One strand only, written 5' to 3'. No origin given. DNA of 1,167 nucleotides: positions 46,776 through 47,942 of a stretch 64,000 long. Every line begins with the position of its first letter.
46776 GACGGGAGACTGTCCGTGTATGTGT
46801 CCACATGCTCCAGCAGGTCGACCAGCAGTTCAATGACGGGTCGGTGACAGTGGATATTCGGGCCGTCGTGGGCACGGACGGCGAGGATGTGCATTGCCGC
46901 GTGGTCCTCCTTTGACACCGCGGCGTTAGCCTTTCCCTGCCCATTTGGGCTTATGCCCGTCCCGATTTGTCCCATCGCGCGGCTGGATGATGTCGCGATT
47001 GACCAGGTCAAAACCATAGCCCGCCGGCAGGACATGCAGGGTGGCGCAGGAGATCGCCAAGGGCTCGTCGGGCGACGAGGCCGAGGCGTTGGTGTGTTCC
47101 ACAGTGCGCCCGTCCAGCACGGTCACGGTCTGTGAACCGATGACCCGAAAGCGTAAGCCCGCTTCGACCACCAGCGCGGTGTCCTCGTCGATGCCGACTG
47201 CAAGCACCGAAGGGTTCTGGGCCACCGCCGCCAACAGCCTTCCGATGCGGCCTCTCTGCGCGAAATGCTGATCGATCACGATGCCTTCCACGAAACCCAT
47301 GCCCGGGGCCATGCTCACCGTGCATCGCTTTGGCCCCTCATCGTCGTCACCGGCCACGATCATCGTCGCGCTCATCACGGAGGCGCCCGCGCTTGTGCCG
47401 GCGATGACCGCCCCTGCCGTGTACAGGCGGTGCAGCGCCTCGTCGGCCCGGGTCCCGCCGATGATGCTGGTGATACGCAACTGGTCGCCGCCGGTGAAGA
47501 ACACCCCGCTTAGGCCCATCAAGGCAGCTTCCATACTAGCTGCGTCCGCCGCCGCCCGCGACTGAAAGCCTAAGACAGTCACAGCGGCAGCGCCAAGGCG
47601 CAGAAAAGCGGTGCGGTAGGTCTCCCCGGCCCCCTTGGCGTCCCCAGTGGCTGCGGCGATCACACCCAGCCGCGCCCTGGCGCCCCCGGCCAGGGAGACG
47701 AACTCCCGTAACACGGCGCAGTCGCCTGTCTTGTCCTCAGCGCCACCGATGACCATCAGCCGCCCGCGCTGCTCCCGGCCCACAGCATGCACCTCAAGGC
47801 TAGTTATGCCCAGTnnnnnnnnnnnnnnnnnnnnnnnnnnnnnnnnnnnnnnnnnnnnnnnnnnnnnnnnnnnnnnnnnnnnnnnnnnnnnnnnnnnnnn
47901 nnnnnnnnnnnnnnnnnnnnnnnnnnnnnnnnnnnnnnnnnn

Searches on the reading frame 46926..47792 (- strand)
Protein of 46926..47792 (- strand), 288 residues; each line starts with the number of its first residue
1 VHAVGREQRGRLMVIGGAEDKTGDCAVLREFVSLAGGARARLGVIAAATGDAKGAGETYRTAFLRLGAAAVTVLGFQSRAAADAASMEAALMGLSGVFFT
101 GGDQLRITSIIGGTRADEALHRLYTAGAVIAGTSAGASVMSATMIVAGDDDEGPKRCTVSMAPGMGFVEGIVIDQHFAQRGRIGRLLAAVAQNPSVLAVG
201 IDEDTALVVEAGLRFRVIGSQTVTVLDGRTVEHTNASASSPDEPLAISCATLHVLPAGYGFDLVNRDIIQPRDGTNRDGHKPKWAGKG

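Call 4: search_protein_families(library=pfam, proteins=[window:46926-47792:-], max_evalue=0.01)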
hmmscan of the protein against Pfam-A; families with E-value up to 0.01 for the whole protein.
window:46926-47792:- (288 aa): 1 family
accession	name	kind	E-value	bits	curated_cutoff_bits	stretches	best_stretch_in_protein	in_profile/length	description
PF03575.23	Peptidase_S51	-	7.1e-19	68.7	23.9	1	12-210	1-199/206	Peptidase family S51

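Call 5: search_protein_families(library=ncbifam, proteins=[window:46926-47792:-], max_evalue=0.01)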
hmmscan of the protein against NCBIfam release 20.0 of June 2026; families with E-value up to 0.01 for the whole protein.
window:46926-47792:- (288 aa): 1 family
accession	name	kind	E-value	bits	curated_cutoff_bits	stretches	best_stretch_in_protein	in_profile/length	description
TIGR02069.1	cyanophycinase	equivalog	6.7e-91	304.2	126.6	1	12-259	1-248/250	cyanophycinase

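Call 28: find_related_loci(query=A2, collection=metagenome_contigs, flank=10000)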
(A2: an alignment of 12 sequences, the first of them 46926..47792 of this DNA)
Query A2 (288 aa) in metagenome_contigs; peptide patterns used: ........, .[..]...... (x = any residue, [..] = any of these).
600 stretches matched a pattern (row limit reached: there are more); 564 encode a relative of the query (tblastn E <= 1e-3); the best 80 are kept; 79 distinct loci.
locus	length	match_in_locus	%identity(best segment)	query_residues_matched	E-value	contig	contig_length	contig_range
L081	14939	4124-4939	57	4-275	4e-96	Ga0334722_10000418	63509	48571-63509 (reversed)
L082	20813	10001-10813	52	3-273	1e-93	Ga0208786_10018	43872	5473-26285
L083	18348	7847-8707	55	8-288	1e-93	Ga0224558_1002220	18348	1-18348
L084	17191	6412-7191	55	7-266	3e-93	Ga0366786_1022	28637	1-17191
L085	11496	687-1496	54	4-273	3e-93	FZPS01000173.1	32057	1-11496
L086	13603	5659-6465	54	6-274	4e-92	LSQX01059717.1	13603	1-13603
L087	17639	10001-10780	53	8-267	1e-91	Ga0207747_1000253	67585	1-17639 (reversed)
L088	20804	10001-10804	52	1-266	1e-91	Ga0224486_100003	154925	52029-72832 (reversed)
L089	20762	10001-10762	55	9-263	2e-91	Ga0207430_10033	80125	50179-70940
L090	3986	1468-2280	54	7-283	2e-91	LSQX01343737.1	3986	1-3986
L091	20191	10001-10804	51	1-266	5e-91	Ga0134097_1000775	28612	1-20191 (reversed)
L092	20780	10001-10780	52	8-267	4e-91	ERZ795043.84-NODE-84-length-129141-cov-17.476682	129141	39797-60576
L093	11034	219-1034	53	9-280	3e-91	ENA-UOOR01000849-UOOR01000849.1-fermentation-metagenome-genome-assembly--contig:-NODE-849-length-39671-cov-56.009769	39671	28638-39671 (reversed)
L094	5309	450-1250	51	4-270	5e-91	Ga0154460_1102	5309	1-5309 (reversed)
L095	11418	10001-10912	49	5-282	4e-90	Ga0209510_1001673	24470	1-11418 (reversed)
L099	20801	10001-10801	54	4-271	2e-89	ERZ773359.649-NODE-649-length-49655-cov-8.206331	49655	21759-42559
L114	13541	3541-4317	52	7-266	2e-87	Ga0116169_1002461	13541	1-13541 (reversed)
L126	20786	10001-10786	53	1-266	6e-86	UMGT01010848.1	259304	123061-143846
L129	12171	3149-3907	53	14-266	1e-85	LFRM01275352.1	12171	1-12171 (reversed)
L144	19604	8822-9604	49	10-270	2e-82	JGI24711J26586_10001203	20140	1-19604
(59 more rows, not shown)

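Call 47: search_protein_families(library=ncbifam, proteins=[L144:7149-8288:+], max_evalue=0.00001)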
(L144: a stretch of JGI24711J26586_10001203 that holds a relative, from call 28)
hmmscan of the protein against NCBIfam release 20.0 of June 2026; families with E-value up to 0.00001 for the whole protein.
L144:7149-8288:+ (379 aa): 25 families
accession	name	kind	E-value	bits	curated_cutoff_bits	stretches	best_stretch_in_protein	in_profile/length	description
TIGR01975.1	isoAsp_dipep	equivalog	4.4e-131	437.6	331.25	1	2-377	1-389/389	beta-aspartyl-peptidase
NF006689.0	PRK09237.1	equivalog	1.9e-14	53.1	371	1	6-353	8-341/383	amidohydrolase/deacetylase family metallohydrolase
TIGR02033.1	D-hydantoinase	equivalog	8.5e-14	51.3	393.25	1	313-350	361-398/454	dihydropyrimidinase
TIGR01224.1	hutI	equivalog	9.2e-13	47.8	298.15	1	21-89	6-75/377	imidazolonepropionase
TIGR03178.1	allantoinase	equivalog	4.2e-11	42.3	357.85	0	5-74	4-72/441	allantoinase AllB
NF006837.0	PRK09357.1-2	equivalog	4.7e-11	41.9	575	1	1-71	1-70/428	dihydroorotase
NF006056.0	PRK08204.1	subfamily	2.5e-10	39.7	391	1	16-64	22-67/449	hypothetical protein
NF006839.0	PRK09357.1-4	equivalog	6.8e-10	38.1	576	1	17-162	18-150/422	dihydroorotase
NF004839.0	PRK06189.1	equivalog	9e-10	37.7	631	0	301-353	344-396/451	allantoinase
TIGR01178.1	ade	equivalog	1.6e-08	33.5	472.5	0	35-64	36-59/552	adenine deaminase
TIGR00221.1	nagA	equivalog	6.2e-08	32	225.65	0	6-68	8-69/380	N-acetylglucosamine-6-phosphate deacetylase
NF002668.0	PRK02382.1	equivalog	8.6e-08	31.3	452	0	308-353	332-376/436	dihydroorotase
NF009060.0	PRK12394.1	equivalog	9.1e-08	31.3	442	0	30-94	31-89/381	metallo-dependent hydrolase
NF058539.1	ergo_uti2_ErtD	equivalog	1.7e-07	30.5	650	0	27-76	27-73/449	hydantoin-5-propionate amidohydrolase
NF006844.0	PRK09357.2-5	equivalog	6.9e-07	28.6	701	1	17-68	20-68/422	dihydroorotase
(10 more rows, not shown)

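Call 50: search_solved_structures(query=window:46926-47792:-, max_evalue=1e-10, show_alignments=1)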
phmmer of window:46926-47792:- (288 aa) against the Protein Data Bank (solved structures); distinct sequences matched with E-value up to 1e-10: 3.
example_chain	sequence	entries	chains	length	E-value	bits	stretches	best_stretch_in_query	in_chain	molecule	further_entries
7uqv_A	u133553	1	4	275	1.9e-75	257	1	7-271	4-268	Cyanophycinase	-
3en0_A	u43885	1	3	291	1.9e-50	175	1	11-263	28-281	Cyanophycinase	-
7uqw_A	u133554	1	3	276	4.9e-50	173.7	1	11-263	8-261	Cyanophycinase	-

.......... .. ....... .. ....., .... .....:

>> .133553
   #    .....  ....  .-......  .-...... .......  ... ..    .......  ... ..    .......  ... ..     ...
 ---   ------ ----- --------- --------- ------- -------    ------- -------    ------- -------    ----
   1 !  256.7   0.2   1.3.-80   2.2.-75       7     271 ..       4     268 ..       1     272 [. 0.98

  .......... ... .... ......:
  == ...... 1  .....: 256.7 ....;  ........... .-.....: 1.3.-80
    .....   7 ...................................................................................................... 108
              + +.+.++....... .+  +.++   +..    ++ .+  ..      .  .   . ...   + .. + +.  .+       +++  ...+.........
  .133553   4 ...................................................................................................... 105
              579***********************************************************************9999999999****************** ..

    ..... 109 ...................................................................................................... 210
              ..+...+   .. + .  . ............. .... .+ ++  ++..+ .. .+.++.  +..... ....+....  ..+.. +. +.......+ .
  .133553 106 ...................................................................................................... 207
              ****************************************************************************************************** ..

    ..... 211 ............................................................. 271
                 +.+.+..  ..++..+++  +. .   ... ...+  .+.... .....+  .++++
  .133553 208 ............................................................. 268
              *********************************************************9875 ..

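Call 62: search_protein_families(library=pfam, proteins=[L088:9254-9793:+, L114:7067-7972:+, L129:7726-8901:+, L126:8522-9325:+, L099:7713-8246:-], max_evalue=0.001)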
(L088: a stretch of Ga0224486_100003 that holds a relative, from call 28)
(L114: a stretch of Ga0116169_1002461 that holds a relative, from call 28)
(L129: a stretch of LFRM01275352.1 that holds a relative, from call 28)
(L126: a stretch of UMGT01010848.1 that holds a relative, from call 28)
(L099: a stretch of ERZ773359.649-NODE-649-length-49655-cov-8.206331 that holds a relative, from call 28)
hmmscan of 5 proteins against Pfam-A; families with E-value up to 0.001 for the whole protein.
L088:9254-9793:+ (179 aa): 0 families

L114:7067-7972:+ (301 aa): 1 family
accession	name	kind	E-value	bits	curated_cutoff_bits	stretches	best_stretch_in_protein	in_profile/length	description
PF09924.15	LPG_synthase_C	-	1.3e-56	192.3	27.5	1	30-297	7-296/298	Phosphatidylglycerol lysyltransferase, C-terminal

L129:7726-8901:+ (391 aa): 5 families
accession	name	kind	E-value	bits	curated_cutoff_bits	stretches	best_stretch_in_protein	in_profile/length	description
PF13527.13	Acetyltransf_9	-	5.1e-36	123.9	25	1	2-124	2-126/127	Acetyltransferase (GNAT) domain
PF13530.11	SCP2_2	-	1.1e-15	58.5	23.2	1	301-387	16-104/105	Sterol carrier protein domain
PF17668.7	Acetyltransf_17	-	5.5e-12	46.8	25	1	180-286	1-114/114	Acetyltransferase (GNAT) domain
PF00583.31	Acetyltransf_1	-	3.9e-07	30.8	20.7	1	24-121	19-115/116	Acetyltransferase (GNAT) family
PF13508.13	Acetyltransf_7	-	2.9e-06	28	27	1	41-123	5-83/84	Acetyltransferase (GNAT) domain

L126:8522-9325:+ (267 aa): 1 family
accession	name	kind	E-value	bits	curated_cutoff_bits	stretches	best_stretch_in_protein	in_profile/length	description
PF20613.4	HipA_2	-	4.8e-26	91.9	27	1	11-229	6-213/240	HipA-like kinase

L099:7713-8246:- (177 aa): 3 families
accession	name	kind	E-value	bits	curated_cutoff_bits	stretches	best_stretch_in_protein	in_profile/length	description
PF03734.19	YkuD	-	8e-24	85.3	23.4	1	9-114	3-146/146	L,D-transpeptidase catalytic domain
PF01476.26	LysM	-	1.8e-11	44.2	20.9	1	133-175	2-43/43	LysM domain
PF23473.1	LysM3_LYK4_5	-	1.2e-05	25.8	29.3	1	132-175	5-47/48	LYK4/5 LysM3 domain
